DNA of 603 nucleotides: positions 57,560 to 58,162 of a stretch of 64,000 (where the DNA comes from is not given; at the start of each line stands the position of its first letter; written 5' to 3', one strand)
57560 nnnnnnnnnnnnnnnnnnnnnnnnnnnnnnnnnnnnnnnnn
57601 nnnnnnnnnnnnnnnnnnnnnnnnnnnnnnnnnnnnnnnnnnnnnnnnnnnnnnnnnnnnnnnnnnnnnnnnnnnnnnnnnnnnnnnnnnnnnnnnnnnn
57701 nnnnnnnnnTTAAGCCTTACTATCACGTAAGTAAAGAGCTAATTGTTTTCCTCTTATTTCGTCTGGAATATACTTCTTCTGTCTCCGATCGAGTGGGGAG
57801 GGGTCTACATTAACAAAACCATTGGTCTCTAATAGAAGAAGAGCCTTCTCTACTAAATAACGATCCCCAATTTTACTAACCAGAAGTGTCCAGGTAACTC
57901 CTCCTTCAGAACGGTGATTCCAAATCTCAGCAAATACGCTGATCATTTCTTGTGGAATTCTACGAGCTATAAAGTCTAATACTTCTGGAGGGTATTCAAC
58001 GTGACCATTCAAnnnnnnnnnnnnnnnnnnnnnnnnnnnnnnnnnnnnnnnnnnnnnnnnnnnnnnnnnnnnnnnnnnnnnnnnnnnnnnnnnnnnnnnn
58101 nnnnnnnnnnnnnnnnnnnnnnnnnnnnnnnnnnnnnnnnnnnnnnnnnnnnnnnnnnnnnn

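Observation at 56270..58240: TubZ/TubR tubulin-like partition cassette flanked on both sides by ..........-type iterons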

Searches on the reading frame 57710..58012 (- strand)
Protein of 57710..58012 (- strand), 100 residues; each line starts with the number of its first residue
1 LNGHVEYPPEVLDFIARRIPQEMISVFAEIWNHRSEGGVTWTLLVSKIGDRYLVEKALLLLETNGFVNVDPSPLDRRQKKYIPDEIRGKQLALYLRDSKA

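Call 3: search_protein_families(library=pfam, proteins=[window:57710-58012:-], max_evalue=1)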
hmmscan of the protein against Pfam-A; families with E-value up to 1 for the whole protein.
window:57710-58012:- (100 aa): 0 families

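Call 4: search_protein_families(library=ncbifam, proteins=[window:57710-58012:-], max_evalue=1)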
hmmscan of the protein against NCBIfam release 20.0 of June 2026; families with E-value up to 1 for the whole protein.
window:57710-58012:- (100 aa): 0 families

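Call 6: search_solved_structures(query=window:57710-58012:-, max_evalue=10, show_alignments=2)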
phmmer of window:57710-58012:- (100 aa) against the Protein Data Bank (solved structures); distinct sequences matched with E-value up to 10: 12.
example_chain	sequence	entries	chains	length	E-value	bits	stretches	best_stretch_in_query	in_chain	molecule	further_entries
4wn4_A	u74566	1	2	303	0.00081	22.8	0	36-63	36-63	Pentatricopeptide repeat protein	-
4pjq_A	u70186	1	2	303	0.00095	22.5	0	38-63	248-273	Pentatricopeptide repeat protein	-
5orq_A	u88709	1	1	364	0.0036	20.7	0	37-63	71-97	cPPR-Telo1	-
5orm_A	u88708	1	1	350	0.006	20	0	37-63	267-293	cPPR-Telo1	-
4pjr_A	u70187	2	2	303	0.0098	19.3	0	37-63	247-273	Pentatricopeptide repeat protein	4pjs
5gu8_A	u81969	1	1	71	0.26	14.7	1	45-83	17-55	149aa long hypothetical methylmalonyl-CoA decarboxylase gamma chain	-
2d5d_A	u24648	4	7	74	0.27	14.7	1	45-83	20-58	methylmalonyl-CoA decarboxylase gamma chain | 149aa long hypothetical methylmalonyl-CoA decarboxylase gamma chain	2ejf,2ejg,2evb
5gu9_A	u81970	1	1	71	0.29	14.6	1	45-82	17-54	149aa long hypothetical methylmalonyl-CoA decarboxylase gamma chain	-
5gua_A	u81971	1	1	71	0.29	14.6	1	45-82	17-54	149aa long hypothetical methylmalonyl-CoA decarboxylase gamma chain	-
3nqo_A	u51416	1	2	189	0.57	13.6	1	37-79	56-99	MarR-family transcriptional regulator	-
7dvr_A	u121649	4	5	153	1.5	12.3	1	58-92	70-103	HTH marR-type domain-containing protein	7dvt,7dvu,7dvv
1v4n_A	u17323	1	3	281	1.7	12.1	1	17-67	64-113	271aa long hypothetical 5'-methylthioadenosine phosphorylase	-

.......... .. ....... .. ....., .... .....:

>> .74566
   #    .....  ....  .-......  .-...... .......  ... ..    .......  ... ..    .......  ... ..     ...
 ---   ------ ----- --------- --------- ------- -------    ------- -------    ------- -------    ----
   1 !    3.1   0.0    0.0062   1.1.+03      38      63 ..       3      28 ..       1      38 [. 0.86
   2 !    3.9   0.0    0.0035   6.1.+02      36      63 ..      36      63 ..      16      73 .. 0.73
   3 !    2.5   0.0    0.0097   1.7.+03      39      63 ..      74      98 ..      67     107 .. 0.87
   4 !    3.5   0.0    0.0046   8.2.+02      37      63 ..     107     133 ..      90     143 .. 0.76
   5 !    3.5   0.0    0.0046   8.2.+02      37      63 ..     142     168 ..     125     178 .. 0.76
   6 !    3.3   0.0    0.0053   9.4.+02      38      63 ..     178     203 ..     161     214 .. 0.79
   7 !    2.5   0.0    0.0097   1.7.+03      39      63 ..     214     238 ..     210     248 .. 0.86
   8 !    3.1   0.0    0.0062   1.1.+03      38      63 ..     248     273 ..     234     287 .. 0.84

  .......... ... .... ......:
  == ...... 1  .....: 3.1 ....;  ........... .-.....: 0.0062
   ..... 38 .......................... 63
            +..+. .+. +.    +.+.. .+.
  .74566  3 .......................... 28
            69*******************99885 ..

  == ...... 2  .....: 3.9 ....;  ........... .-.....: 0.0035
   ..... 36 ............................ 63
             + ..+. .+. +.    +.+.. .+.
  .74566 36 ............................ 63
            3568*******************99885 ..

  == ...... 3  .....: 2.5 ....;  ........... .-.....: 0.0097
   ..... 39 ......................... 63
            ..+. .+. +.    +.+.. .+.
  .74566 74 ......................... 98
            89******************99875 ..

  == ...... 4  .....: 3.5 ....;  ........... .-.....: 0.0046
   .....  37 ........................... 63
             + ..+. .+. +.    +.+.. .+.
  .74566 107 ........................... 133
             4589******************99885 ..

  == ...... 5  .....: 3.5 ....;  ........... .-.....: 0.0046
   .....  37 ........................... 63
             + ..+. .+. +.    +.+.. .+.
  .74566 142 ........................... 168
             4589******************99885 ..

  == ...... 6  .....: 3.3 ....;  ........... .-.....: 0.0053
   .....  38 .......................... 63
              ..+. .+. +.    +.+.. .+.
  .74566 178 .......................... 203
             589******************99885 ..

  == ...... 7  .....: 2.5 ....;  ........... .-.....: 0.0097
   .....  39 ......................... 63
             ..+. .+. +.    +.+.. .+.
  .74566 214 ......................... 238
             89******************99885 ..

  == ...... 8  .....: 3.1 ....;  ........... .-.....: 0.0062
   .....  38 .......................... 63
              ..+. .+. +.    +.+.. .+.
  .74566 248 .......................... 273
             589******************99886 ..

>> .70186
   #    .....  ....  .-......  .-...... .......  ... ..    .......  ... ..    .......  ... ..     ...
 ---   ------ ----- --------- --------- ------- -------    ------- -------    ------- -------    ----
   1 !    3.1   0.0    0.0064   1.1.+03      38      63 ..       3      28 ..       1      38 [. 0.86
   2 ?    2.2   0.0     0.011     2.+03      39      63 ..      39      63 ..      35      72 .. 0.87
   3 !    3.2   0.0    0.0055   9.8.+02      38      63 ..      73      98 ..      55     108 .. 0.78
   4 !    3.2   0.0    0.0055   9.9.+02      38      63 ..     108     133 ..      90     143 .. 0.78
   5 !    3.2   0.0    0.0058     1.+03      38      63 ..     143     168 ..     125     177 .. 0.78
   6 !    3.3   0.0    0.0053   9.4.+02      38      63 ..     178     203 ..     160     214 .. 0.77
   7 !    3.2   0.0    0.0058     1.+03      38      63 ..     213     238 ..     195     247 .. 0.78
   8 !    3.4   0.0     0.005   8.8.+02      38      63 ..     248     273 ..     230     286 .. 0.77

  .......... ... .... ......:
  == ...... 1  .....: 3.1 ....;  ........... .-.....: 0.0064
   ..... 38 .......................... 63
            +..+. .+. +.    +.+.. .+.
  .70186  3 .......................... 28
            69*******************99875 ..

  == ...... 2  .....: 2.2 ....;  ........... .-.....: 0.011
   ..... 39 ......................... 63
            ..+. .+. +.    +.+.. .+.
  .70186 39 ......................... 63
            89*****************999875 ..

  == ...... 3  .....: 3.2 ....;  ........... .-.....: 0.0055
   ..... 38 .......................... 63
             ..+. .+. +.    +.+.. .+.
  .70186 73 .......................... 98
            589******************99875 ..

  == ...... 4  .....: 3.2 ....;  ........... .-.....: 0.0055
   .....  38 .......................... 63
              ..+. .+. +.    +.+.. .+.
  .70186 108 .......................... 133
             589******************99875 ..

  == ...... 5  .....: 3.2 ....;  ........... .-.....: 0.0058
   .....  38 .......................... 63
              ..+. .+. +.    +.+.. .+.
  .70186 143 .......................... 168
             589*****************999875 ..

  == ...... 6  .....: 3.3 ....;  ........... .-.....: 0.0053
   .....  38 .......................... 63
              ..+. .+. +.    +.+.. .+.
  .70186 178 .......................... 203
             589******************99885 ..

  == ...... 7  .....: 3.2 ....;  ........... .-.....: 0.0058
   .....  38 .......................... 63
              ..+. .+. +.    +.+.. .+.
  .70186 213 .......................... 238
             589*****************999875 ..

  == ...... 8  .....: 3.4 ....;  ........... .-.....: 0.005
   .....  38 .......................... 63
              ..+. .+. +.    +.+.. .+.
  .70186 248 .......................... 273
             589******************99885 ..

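Call 20: find_homologous_proteins(query=window:57710-58012:-, max_evalue=0.001)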
Query window:57710-58012:- (100 aa): 6 proteins with E <= 0.001 among 6 candidates.
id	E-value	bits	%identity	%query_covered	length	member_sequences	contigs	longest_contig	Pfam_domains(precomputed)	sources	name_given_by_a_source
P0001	3.6e-60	218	100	100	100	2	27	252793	-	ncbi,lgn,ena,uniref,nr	ncbi:hypothetical protein PUW24_00950 (plasmid) [Paenibacillus urinalis]|uniref:Uncharacterized prot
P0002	3.9e-49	183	87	95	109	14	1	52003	-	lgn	-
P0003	1.4e-44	168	80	95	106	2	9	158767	-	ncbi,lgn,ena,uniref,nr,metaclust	ncbi:hypothetical protein [Paenibacillus rubinfantis]|uniref:hypothetical protein n=1 Tax=Paenibacil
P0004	7.4e-42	159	72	99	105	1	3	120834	-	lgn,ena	-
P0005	1.2e-31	127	65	95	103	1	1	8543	-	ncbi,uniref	ncbi:hypothetical protein ACFQ88_39370 [Paenibacillus sp. NPDC056579]|uniref:hypothetical protein n=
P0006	1.6e-29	120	57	94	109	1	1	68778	-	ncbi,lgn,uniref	ncbi:hypothetical protein [Paenibacillus amylolyticus]|uniref:Uncharacterized protein n=1 Tax=Paenib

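Call 33: predict_structure(alignment_id=A1)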
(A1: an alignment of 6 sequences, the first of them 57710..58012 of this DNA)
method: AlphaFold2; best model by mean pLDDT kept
length: 100 residues; sequences in the alignment: 6
mean_pLDDT: 89.9   pTM: 0.81
mean pLDDT of the five models: 89.9, 89.2, 88.3, 87.1, 86.2
residues with pLDDT >= 90: 77; 70-90: 17; 50-70: 3; < 50: 3
segments of 3 or more residues with pLDDT < 50: none
pLDDT, mean of each block of 10 residues (from residue 1): 74 91 94 93 95 96 94 84 95 82
secondary structure, 60 per line:
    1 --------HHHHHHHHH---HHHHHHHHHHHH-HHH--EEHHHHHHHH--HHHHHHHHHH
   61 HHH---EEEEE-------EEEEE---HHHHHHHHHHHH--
elements in order: H9-17 H21-32 H41-48 H51-63 E67-71 E79-83 H87-98

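Call 39: fold_search(model_id=the predicted structure, library=pdb)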
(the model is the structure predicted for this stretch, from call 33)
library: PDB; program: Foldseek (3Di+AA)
matches with E <= 10: 990; with E <= 0.001: 6
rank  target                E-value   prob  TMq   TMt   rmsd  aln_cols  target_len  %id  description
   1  3bpv                  1.4e-04  1.00  0.68  0.51   7.0       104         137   16  Crystal Structure of MarR (released 2008-05-20)
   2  3bpx_B                1.5e-04  1.00  0.65  0.49  10.0       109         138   16  Crystal Structure of MarR (released 2008-05-20)
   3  3bpx_A                5.9e-04  1.00  0.67  0.48  11.3       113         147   17  Crystal Structure of MarR (released 2008-05-20)
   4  5eri                  7.1e-04  1.00  0.65  0.45   3.2        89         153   13  MarR Protein from Peptoclostridium difficile DA00132 (released 2016-11-16)
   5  4mnu_B                7.1e-04  1.00  0.62  0.43  11.1       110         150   17  Crystal Structure of Uncharacterized SlyA-like Transcription Regulator from Listeria monocytogenes (released 2013-09-25)
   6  1lj9_B                9.8e-04  1.00  0.63  0.46   7.2       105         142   14  The crystal structure of the transcriptional regulator SlyA (released 2003-01-21)
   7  8xzu                  1.2e-03  1.00  0.58  0.46   3.6        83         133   14  HosA transcriptional regulator from enteropathogenic Escherichia coli O127:H6 (strain E2348/69) bound with 4-hydroxy ben (released 2024-08-28)
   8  4l9t_B                1.4e-03  1.00  0.65  0.49   5.1        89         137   17  Crystal structure of MepR F27L mutant from multidrug resistant S. aureus clinical isolate (released 2013-09-11)
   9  1lj9_A                1.4e-03  1.00  0.67  0.49   3.0        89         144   15  The crystal structure of the transcriptional regulator SlyA (released 2003-01-21)
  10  7dvs_C                1.4e-03  1.00  0.64  0.56   4.3        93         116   18  Crystal structure of Apo (heme-free) PefR (released 2021-09-29)
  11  3q5f_B                1.5e-03  1.00  0.57  0.42   4.9        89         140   19  Crystal structure of the Salmonella transcriptional regulator SlyA in complex with DNA (released 2011-05-04)
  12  3q5f_A                1.5e-03  1.00  0.57  0.42   4.9        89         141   19  Crystal structure of the Salmonella transcriptional regulator SlyA in complex with DNA (released 2011-05-04)
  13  8pq4                  1.5e-03  1.00  0.55  0.44   6.9        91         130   14  Structure of HosA transcriptional regulator from enteropathogenic Escherichia coli O127:H6 (strain E2348/69) (released 2023-07-19)
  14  8aga                  1.5e-03  1.00  0.55  0.44   6.9        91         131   14  Structure of p-hydroxy benzoic acid ligand bound HosA transcriptional regulator from enteropathogenic Escherichia coli O (released 2023-08-02)
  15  6jbx_B                1.9e-03  1.00  0.66  0.48   2.5        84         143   19  Crystal structure of Streptococcus pneumoniae FabT in complex with DNA (released 2019-07-24)
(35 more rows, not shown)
